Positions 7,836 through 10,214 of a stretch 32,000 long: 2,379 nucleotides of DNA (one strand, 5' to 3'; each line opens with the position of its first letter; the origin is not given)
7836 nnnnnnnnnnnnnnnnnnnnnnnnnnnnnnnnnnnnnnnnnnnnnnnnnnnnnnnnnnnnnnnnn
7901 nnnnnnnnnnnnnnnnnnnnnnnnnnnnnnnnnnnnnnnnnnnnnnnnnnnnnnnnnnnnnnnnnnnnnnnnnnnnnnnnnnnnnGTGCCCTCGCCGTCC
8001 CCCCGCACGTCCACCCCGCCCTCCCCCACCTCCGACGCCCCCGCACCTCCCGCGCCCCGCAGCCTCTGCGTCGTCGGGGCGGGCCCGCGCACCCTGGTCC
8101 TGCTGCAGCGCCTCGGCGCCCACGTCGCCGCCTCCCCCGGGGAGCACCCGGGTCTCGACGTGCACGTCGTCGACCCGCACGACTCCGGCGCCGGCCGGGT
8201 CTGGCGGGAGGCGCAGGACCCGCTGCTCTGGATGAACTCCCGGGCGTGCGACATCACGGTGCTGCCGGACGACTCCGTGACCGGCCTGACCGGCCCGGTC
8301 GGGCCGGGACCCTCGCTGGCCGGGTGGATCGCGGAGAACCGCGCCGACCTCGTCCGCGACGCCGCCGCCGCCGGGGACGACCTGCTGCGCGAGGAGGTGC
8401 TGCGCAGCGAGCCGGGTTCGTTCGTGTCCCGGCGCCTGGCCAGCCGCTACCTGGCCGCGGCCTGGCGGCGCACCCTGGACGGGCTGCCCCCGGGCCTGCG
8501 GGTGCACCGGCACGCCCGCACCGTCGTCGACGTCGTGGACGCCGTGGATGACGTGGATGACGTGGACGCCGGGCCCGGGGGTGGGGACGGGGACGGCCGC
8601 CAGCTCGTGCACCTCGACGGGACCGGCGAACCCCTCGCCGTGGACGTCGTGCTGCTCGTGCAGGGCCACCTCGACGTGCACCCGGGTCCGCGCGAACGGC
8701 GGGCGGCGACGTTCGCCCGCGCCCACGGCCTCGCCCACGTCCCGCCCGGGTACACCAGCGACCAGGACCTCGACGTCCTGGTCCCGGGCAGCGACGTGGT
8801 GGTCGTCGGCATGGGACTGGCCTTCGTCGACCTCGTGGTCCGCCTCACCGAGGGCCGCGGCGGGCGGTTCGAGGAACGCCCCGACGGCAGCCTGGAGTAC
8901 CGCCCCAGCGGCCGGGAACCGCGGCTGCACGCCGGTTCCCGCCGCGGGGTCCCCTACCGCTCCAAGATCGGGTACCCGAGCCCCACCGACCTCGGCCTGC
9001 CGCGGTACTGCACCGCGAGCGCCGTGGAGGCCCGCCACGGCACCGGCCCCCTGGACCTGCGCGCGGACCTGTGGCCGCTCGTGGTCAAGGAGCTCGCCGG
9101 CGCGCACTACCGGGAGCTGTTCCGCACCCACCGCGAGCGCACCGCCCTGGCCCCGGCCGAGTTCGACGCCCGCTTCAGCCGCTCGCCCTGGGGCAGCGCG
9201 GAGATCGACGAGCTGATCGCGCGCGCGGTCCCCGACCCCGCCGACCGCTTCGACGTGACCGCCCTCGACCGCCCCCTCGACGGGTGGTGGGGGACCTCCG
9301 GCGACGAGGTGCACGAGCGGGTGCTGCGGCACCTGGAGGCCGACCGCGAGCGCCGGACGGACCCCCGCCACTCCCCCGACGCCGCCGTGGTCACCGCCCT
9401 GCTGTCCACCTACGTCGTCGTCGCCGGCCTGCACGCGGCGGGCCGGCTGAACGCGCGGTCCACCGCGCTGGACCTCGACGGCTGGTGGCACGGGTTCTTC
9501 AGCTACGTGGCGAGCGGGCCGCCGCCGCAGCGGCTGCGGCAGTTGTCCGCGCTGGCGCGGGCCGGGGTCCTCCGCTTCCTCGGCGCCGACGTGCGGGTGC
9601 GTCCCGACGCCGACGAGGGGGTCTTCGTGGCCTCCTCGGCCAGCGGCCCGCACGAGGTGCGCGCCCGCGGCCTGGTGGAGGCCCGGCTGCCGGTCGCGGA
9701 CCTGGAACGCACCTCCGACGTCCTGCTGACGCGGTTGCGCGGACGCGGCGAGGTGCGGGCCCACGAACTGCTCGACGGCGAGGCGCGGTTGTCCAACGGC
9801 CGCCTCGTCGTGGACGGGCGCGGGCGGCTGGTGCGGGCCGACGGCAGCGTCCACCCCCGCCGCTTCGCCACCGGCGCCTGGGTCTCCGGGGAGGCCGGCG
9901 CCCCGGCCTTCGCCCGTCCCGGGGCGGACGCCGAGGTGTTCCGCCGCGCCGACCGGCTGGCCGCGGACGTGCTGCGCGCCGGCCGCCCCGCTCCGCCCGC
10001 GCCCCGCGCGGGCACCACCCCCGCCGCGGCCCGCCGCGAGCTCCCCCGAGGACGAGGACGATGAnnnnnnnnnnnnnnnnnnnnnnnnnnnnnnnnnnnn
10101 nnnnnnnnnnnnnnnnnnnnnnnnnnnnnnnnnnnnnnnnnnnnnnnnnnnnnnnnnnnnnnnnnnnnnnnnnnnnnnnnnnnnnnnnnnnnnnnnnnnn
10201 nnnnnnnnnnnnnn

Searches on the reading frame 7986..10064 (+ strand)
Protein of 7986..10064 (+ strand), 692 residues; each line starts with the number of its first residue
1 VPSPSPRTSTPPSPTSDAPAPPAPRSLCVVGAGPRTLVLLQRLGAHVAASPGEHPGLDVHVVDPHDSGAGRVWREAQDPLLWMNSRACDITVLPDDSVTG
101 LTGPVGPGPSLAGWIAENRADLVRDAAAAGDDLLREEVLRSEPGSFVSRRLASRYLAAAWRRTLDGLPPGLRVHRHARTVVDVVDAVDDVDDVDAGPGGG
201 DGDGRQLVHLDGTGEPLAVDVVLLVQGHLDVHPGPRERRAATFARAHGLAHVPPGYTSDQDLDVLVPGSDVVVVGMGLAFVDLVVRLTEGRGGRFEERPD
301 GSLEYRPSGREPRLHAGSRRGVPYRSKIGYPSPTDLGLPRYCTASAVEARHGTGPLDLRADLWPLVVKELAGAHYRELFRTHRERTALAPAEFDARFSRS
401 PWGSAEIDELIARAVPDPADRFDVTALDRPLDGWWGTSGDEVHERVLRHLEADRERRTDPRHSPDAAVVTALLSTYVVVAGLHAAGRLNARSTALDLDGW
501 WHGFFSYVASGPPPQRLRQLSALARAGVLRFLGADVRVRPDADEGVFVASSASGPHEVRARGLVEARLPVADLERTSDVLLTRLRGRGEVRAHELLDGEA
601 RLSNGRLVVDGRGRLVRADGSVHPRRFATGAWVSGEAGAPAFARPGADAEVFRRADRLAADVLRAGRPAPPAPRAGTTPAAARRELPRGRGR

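Call 11: search_protein_families(library=ncbifam, proteins=[window:7986-10064:+])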
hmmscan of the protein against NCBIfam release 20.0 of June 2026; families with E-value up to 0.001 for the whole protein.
window:7986-10064:+ (692 aa): 0 families

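Call 39: search_protein_families(library=pfam, proteins=[window:7986-10064:+], max_evalue=0.01)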
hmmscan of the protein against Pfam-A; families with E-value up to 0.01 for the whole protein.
window:7986-10064:+ (692 aa): 1 family
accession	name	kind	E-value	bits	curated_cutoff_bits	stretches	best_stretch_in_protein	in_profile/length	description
PF13454.12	NAD_binding_9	-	4.8e-31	108.3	21.8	1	29-228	2-154/155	FAD-NAD(P)-binding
